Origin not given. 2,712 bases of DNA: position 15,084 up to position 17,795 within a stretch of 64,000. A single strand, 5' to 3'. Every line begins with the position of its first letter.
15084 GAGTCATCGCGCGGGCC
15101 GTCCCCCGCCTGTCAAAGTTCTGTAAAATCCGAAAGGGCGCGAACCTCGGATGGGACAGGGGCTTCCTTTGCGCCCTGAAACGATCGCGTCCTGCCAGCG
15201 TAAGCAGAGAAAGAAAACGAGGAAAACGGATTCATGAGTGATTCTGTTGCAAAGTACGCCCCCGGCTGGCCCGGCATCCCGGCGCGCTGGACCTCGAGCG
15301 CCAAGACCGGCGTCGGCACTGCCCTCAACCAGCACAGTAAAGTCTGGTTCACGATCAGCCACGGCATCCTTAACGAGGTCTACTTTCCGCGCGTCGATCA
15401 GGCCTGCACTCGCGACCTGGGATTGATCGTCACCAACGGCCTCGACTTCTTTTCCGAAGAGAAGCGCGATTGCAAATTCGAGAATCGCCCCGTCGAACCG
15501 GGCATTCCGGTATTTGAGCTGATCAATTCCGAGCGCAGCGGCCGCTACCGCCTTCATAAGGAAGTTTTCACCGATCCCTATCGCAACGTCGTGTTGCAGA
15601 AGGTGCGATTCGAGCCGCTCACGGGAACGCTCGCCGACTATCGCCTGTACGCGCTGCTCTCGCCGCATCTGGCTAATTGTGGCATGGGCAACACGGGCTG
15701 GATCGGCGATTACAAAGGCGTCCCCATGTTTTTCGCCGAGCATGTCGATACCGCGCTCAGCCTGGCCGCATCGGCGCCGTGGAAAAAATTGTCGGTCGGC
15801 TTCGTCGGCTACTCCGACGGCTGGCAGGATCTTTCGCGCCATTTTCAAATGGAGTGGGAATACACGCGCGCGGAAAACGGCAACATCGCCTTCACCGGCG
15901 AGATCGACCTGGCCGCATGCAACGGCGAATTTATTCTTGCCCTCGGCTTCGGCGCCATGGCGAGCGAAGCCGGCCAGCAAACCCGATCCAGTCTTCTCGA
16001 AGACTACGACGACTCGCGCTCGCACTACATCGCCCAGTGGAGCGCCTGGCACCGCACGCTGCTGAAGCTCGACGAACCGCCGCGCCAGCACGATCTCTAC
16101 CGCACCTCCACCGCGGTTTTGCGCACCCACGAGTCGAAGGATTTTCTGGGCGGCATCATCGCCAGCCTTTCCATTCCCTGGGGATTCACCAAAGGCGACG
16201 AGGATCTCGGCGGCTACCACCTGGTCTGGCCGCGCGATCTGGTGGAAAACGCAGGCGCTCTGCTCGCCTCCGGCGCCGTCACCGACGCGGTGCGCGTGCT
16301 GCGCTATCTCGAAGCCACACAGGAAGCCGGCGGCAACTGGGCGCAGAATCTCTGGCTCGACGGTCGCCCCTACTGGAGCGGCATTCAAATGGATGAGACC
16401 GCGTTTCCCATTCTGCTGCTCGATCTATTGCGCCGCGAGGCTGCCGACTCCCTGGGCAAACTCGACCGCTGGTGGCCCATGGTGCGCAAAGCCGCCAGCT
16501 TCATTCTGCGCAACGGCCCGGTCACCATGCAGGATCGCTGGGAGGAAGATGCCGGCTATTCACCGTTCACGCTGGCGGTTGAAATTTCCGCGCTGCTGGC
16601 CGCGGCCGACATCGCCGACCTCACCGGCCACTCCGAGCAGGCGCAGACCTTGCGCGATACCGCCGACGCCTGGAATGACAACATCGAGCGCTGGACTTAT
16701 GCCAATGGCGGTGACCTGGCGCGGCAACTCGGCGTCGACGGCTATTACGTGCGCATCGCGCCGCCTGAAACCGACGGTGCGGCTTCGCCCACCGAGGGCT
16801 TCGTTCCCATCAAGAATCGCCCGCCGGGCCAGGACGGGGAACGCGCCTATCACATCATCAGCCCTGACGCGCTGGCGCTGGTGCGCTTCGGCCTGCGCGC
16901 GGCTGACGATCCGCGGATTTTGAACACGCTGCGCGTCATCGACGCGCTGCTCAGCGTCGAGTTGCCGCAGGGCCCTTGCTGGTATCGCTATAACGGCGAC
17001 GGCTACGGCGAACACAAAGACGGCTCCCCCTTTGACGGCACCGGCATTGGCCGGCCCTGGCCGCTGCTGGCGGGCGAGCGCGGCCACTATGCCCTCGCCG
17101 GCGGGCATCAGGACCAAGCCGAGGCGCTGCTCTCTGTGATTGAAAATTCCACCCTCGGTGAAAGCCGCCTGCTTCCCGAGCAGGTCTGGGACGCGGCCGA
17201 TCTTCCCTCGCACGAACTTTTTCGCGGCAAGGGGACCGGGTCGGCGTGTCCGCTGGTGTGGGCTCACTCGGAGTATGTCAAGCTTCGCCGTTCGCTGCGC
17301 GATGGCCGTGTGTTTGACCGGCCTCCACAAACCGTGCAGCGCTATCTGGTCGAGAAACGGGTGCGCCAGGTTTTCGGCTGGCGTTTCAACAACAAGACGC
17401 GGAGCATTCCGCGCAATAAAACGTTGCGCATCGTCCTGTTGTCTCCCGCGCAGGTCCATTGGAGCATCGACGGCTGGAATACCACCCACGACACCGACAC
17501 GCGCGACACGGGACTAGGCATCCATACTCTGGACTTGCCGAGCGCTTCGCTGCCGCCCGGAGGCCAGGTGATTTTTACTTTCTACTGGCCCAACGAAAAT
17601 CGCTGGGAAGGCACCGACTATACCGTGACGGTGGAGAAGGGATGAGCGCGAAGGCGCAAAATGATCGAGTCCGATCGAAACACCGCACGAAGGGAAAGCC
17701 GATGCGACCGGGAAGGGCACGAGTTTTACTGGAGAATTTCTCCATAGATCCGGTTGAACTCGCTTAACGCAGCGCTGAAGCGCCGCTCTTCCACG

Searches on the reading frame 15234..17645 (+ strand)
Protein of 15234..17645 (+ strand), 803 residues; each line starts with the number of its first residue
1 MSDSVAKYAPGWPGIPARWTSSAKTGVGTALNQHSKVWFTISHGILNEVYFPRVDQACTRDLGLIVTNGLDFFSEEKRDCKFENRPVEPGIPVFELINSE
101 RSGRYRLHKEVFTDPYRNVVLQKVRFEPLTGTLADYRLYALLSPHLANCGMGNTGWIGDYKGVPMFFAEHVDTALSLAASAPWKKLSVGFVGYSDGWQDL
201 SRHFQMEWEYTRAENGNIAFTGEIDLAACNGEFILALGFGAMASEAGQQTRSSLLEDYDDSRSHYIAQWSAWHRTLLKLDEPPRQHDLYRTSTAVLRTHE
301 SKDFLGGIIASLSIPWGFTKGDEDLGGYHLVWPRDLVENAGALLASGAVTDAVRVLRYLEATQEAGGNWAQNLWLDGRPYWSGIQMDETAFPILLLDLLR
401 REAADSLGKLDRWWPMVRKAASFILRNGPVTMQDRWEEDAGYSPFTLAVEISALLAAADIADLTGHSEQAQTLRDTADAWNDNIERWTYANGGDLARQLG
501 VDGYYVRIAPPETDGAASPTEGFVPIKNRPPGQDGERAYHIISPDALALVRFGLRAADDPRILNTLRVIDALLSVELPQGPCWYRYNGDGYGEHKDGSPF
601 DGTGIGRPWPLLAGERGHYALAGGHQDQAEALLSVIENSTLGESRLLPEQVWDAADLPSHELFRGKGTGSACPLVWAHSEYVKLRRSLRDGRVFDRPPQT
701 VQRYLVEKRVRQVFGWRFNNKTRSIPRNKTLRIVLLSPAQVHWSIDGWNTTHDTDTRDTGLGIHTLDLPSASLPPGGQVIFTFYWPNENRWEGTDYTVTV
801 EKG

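Call 58: search_protein_families(library=pfam, proteins=[window:15234-17645:+], max_evalue=0.001)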
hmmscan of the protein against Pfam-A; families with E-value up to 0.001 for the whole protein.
window:15234-17645:+ (803 aa): 2 families
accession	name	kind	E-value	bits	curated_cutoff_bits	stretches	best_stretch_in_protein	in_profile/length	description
PF09137.17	Glucodextran_N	-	6.4e-99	331.2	24.1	1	9-273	1-262/263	Glucodextranase, domain N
PF00723.27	Glyco_hydro_15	-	2.4e-29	103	22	1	287-600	5-318/427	Glycosyl hydrolases family 15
